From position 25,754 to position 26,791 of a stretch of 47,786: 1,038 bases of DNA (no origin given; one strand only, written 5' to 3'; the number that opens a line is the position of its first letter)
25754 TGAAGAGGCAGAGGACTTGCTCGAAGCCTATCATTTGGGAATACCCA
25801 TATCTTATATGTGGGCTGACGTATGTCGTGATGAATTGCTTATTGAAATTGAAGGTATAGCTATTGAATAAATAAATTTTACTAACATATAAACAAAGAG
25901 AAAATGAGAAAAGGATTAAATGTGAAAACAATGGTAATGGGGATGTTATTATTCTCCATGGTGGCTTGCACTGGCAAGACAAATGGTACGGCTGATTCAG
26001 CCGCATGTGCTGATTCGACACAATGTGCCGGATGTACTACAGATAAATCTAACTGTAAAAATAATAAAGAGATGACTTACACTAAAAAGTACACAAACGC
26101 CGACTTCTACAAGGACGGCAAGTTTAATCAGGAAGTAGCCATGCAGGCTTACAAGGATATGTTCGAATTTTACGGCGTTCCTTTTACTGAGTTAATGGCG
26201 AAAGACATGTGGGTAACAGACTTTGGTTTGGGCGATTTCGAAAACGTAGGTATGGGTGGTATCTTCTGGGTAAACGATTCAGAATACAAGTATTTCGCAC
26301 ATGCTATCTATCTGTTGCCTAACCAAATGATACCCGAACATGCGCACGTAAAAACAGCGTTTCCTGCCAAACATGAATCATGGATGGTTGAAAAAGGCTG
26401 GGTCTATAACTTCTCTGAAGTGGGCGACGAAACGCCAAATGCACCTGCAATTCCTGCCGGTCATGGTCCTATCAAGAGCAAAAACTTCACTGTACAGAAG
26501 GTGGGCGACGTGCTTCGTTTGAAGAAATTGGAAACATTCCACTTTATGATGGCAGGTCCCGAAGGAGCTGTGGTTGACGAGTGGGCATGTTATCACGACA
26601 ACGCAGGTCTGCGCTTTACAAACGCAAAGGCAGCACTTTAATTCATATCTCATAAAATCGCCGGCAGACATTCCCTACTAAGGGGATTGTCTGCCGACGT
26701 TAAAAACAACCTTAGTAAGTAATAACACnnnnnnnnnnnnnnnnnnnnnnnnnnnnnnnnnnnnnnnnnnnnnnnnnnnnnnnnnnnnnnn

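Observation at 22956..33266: Possible hydrazine-synthase-like two-protein haem complex with its own cytochrome c synthase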

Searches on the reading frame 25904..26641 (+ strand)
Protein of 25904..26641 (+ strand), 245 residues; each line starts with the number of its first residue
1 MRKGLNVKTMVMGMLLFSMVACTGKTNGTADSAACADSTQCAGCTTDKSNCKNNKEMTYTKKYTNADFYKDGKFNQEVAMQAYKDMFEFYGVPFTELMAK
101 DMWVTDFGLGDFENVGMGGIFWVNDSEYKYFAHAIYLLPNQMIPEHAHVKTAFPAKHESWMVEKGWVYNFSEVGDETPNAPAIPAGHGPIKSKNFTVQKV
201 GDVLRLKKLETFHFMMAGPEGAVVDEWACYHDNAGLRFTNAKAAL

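Call 4: search_protein_families(library=pfam, proteins=[window:25904-26641:+], max_evalue=0.01)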
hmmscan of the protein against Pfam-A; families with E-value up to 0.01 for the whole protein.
window:25904-26641:+ (245 aa): 0 families

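Call 5: search_protein_families(library=ncbifam, proteins=[window:25904-26641:+], max_evalue=0.01)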
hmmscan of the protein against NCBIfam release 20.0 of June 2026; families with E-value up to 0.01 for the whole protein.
window:25904-26641:+ (245 aa): 1 family
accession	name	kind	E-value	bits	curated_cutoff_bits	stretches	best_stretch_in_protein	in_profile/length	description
TIGR02951.1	DMSO_dmsB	equivalog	0.00011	22.3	214.1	1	36-90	6-59/161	DMSO/selenate family reductase complex B subunit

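Call 45: search_solved_structures(query=window:25904-26641:+, max_evalue=10)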
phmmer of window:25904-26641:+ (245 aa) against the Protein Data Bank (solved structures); distinct sequences matched with E-value up to 10: 9.
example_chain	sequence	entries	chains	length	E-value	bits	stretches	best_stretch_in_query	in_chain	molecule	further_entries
7nzo_AAA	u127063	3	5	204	3.6e-10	42.7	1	86-230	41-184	D-lyxose/D-mannose family sugar isomerase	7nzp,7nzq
2y0o_A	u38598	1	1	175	4.4e-08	35.9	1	85-230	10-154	PROBABLE D-LYXOSE KETOL-ISOMERASE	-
2g29_A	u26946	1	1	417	0.12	14.8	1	75-140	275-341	Nitrate transport protein nrtA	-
4fag_A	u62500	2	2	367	0.51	12.7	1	113-155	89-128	Gentisate 1,2-dioxygenase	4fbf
2v70_A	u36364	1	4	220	0.52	12.7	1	32-113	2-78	SLIT HOMOLOG 2 PROTEIN N-PRODUCT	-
3nst_A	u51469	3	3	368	1.3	11.4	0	113-155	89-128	Gentisate 1,2-dioxygenase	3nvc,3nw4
7xxa_D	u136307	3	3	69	1.4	11.3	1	38-101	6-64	VP4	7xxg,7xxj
2phd_A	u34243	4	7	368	1.6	11.1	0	113-155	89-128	Gentisate 1,2-dioxygenase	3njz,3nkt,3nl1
4fah_A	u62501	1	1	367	1.7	11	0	113-155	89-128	Gentisate 1,2-dioxygenase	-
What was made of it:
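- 25904..26641 (+): Exported lipoprotein with a cupin domain resembling D-lyxose/D-mannose isomerase. PDB 7nzo at 3.6e-10 and 2y0o at 4.4e-8 (call 45).
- The cupin resembles sugar isomerases (call 45).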

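Call 47: search_protein_families(library=pfam, proteins=[window:25904-26641:+], max_evalue=10)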
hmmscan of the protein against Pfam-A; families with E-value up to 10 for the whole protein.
window:25904-26641:+ (245 aa): 0 families
